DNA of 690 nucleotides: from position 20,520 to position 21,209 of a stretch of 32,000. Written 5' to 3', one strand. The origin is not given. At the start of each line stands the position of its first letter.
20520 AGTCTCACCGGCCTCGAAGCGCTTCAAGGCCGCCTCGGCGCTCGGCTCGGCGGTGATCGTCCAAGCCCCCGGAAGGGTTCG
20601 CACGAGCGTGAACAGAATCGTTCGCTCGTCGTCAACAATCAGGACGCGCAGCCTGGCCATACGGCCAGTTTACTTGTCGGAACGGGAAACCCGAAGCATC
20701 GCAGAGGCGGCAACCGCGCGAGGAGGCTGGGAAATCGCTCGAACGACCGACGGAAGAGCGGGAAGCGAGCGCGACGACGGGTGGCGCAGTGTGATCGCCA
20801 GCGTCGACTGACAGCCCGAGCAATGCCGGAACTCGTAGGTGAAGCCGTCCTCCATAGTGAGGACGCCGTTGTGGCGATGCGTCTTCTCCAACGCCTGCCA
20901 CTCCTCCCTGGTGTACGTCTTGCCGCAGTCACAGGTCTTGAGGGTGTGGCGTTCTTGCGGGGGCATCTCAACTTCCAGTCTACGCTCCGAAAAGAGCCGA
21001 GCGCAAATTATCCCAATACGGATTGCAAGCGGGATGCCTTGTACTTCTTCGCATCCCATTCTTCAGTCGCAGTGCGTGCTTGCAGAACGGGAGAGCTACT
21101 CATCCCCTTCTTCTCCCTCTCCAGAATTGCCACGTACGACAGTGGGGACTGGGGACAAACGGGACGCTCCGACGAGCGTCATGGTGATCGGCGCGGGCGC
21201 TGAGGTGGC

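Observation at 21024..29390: Self-contained six-gene unit bracketed by hairpins, a candidate uncharacterised structural or surface module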

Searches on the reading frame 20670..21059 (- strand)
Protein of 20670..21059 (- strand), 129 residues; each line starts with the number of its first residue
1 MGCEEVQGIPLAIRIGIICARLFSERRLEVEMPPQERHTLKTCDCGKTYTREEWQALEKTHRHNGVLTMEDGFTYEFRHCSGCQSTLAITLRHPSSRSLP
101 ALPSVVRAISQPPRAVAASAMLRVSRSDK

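Call 11: search_protein_families(library=phrogs, proteins=[window:20670-21059:-], max_evalue=0.001)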
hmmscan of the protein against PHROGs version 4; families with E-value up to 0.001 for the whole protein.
window:20670-21059:- (129 aa): 0 families
